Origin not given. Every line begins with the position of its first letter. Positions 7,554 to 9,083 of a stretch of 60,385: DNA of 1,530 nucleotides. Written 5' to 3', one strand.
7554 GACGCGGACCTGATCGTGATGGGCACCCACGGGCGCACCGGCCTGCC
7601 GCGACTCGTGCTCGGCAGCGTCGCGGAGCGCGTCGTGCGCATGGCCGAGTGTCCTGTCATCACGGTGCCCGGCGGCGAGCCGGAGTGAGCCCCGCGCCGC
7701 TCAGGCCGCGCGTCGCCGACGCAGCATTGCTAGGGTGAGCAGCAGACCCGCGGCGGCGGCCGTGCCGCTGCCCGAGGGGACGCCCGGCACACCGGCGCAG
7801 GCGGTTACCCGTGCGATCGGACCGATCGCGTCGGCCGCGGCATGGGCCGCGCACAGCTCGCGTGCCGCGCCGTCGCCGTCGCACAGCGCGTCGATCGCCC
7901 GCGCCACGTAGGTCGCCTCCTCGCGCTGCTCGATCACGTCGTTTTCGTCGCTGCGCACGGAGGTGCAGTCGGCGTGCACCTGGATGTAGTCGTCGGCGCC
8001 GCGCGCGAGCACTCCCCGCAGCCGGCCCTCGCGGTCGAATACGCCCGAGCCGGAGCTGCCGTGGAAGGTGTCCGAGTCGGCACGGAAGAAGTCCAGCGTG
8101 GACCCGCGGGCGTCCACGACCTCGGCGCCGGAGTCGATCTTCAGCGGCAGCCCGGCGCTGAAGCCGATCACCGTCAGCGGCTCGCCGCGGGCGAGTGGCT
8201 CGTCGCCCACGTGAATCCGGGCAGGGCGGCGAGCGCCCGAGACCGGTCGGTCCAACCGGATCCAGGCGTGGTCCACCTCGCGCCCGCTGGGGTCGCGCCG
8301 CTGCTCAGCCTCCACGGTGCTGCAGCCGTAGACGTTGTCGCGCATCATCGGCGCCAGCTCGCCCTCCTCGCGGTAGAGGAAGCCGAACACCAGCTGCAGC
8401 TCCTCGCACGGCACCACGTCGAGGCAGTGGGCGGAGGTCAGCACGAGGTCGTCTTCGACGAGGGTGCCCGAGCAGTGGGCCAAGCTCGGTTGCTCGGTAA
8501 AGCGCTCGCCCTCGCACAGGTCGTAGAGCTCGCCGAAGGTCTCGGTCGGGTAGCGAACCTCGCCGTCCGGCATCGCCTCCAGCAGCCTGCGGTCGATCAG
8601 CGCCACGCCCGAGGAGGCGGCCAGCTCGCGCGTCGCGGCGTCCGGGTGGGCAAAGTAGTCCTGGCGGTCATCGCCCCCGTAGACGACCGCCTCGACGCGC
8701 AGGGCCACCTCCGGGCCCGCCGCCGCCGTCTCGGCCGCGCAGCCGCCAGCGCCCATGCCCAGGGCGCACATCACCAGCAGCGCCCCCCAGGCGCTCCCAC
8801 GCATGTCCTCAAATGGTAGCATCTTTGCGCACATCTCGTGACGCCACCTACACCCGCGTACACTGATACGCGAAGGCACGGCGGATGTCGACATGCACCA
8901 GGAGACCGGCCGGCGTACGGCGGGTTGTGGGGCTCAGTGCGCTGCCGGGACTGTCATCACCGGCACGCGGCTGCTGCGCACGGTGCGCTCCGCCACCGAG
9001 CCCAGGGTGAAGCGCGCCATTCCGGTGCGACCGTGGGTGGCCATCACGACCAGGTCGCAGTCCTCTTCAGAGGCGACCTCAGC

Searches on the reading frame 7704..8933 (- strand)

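Call 67: search_protein_families(library=pfam, proteins=[window:7704-8933:-], max_evalue=0.0001)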
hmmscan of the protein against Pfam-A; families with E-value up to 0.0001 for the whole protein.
window:7704-8933:- (410 aa): 2 families
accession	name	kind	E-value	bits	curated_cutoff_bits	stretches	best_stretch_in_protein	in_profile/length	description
PF13365.12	Trypsin_2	-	7.7e-13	49.8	27.6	1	154-308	1-144/144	Trypsin-like peptidase domain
PF00089.32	Trypsin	-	2.8e-06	27.8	20.6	1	153-309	26-195/220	Trypsin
